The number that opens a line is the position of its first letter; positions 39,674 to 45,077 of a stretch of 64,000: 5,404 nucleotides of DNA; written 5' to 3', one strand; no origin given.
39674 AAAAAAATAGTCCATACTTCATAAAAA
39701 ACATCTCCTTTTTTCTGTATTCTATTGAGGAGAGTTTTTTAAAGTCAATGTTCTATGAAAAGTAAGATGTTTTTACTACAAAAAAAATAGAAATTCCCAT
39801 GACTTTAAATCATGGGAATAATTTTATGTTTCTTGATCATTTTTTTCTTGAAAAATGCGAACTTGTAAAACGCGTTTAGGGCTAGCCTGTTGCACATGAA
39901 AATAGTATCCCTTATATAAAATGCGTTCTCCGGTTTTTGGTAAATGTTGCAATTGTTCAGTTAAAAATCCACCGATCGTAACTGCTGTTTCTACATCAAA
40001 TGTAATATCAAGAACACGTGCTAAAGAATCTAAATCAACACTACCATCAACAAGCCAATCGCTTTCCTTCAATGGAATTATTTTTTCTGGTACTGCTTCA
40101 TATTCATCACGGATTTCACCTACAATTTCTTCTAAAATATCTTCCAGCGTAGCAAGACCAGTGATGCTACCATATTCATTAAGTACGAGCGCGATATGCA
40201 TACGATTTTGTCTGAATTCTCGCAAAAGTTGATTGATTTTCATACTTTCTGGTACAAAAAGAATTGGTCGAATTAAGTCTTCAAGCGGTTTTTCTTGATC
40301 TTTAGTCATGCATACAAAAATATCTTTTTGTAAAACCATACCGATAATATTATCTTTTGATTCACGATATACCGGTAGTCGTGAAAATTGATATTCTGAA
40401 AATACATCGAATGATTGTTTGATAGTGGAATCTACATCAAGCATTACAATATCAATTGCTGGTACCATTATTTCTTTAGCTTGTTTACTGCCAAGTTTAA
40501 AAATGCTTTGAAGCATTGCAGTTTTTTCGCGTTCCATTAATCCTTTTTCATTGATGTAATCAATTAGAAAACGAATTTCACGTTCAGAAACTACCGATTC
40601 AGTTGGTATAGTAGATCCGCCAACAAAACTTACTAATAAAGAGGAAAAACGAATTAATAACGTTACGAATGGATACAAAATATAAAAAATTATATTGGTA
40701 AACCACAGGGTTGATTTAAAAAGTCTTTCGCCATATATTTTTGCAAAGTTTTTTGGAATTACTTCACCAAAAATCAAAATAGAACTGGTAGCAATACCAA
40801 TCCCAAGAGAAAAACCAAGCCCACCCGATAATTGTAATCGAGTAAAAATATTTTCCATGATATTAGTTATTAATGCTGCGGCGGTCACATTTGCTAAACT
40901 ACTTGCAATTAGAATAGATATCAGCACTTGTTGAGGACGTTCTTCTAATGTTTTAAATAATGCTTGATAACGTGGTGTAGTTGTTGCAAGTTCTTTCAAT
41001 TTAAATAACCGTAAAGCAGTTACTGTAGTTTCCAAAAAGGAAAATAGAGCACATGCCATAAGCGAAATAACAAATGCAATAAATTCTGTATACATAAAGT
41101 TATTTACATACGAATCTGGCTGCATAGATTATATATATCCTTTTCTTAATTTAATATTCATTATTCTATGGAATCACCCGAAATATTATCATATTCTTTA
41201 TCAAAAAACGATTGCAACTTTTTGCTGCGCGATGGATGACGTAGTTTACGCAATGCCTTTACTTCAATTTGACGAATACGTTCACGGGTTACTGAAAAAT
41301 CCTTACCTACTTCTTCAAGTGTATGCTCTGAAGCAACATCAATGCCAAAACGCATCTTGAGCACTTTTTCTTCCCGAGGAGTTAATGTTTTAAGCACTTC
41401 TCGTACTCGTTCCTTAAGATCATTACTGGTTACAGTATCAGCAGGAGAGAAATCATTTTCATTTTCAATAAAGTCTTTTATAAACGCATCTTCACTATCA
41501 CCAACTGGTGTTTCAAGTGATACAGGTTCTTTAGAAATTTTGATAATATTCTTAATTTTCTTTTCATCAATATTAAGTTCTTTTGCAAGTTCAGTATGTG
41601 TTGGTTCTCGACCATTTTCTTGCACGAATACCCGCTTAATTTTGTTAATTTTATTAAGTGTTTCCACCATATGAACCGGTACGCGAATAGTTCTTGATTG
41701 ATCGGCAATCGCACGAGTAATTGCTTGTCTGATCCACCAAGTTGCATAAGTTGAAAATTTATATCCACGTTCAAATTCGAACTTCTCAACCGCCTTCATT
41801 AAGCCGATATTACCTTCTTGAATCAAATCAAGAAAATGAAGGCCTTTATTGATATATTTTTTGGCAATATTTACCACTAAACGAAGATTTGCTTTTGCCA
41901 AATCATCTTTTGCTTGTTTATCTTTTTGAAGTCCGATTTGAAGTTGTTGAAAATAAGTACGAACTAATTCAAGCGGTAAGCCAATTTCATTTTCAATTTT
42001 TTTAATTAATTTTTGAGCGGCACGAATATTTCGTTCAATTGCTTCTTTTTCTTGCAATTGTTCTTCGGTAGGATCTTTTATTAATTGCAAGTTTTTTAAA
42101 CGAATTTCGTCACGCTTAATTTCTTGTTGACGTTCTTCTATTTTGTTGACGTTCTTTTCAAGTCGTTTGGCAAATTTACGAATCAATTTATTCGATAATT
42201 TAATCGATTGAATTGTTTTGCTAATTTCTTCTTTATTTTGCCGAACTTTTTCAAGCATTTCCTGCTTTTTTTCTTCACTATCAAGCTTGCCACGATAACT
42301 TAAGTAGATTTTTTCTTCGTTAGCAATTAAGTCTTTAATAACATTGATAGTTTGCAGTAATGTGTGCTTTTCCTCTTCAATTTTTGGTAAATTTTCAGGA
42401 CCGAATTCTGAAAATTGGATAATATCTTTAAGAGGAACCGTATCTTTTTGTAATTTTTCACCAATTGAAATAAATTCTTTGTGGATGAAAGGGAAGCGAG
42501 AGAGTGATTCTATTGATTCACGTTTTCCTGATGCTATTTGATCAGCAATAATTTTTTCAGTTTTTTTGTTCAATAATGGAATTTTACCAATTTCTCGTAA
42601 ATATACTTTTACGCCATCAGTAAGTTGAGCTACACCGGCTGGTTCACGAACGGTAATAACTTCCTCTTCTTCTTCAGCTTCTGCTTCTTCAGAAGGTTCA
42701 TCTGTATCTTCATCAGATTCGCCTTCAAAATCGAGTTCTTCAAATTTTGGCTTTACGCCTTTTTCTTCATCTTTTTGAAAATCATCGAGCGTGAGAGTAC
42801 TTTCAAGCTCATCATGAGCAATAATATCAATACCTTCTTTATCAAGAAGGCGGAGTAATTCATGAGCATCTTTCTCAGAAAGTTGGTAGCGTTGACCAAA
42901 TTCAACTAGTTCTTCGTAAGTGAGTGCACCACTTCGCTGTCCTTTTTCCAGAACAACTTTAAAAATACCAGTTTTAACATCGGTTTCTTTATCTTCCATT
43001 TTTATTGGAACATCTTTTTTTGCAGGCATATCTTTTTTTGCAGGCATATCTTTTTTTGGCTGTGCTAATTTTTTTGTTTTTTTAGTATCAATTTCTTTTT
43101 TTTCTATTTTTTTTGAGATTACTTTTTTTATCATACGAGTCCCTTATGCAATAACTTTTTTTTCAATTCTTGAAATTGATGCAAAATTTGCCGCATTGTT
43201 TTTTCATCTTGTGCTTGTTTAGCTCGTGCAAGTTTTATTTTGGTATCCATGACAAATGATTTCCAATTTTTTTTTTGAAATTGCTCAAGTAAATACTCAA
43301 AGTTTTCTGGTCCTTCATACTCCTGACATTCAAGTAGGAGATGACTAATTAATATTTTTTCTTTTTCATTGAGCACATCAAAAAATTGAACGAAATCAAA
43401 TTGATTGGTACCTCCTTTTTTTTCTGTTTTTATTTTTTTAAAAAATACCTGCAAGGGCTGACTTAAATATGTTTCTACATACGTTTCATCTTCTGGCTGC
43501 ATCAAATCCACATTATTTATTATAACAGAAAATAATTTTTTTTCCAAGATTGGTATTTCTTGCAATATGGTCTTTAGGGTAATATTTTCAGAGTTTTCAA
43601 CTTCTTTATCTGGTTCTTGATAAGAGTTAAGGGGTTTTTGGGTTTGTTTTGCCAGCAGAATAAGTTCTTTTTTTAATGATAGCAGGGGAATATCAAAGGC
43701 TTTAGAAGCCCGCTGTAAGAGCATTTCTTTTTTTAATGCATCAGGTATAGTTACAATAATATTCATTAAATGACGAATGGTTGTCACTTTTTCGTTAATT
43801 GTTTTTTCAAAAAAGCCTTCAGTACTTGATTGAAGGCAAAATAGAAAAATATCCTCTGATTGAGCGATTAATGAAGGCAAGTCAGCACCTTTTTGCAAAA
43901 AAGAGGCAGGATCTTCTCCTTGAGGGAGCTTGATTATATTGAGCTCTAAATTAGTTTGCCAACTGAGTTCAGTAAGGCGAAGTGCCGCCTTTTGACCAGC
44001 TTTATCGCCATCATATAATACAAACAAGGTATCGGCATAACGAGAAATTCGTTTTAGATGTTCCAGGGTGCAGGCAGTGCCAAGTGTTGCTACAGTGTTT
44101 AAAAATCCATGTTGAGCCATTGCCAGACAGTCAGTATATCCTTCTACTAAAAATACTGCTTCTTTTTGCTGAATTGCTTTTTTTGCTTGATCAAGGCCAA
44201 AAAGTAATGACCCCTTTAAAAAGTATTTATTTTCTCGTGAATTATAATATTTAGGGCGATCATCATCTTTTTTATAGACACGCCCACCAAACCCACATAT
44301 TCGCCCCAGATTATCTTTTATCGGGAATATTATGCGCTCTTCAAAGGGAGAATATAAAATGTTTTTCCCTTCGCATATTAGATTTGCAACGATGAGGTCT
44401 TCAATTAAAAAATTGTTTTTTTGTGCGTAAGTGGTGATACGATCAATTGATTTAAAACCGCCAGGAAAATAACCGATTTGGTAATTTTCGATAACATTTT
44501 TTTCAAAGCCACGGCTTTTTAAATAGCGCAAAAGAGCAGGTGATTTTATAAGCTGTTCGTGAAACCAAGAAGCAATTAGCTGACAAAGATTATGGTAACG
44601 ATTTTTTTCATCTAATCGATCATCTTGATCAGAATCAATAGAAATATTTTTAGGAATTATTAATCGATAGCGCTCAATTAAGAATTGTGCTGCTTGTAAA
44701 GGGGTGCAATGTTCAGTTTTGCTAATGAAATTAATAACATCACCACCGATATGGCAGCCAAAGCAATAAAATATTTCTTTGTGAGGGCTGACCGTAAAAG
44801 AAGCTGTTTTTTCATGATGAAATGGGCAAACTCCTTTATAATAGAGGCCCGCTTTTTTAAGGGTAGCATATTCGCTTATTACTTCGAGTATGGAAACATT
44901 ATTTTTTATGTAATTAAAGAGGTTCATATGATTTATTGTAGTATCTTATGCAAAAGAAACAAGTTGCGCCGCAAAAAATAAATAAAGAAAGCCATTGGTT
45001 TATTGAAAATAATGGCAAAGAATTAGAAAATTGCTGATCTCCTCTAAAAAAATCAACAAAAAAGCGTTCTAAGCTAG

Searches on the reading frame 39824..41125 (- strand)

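Call 22: search_protein_families(library=pfam, proteins=[window:39824-41125:-], max_evalue=0.0001)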
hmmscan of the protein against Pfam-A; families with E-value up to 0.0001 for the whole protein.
window:39824-41125:- (433 aa): 3 families
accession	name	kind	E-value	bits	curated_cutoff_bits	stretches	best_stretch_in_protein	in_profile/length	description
PF01595.25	CNNM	-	2.1e-32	112.7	28.4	1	17-200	2-180/181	Cyclin M transmembrane N-terminal domain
PF03471.22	CorC_HlyC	-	4.4e-20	71.9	27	1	353-425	4-78/81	Transporter associated domain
PF00571.33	CBS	-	9.4e-18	64.7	24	2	284-335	4-56/57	CBS domain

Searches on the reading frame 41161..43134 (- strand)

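Call 22: search_protein_families(library=pfam, proteins=[window:41161-43134:-], max_evalue=0.0001)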
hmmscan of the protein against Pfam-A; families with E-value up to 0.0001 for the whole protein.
window:41161-43134:- (657 aa): 4 families
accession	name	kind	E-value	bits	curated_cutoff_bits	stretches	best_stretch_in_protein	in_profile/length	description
PF04539.22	Sigma70_r3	-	1.7e-24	86.2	25.3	1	491-567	1-77/78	Sigma-70 region 3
PF04542.20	Sigma70_r2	-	5.8e-23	80.9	24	1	412-482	1-71/71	Sigma-70 region 2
PF04545.22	Sigma70_r4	-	1.1e-19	70.2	24.1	1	580-633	1-50/50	Sigma-70, region 4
PF00140.25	Sigma70_r1_2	-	2e-07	31.3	22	1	173-204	1-32/34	Sigma-70 factor, region 1.2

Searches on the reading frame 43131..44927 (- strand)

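Call 22: search_protein_families(library=pfam, proteins=[window:43131-44927:-], max_evalue=0.0001)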
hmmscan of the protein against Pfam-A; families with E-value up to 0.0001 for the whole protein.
window:43131-44927:- (598 aa): 6 families
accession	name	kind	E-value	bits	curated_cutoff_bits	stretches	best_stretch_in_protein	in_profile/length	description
PF08275.17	DNAG_N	-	1.8e-30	106.1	26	1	121-249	1-128/128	DNA primase catalytic core, N-terminal domain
PF01807.25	Zn_ribbon_DnaG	-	1.3e-28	99.1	24.9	1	4-93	6-95/98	CHC2 zinc finger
PF13155.12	Toprim_2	-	1.8e-18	67.1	22.1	1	259-344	1-88/88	Toprim-like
PF13662.12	Toprim_4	-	6.3e-14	52.4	25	1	258-328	3-80/85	Toprim domain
PF01751.28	Toprim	-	7.7e-13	48.9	23.1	1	258-321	2-79/96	Toprim domain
PF13362.12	Toprim_3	-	2.2e-08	34.9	27.2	1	258-347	2-93/95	Toprim domain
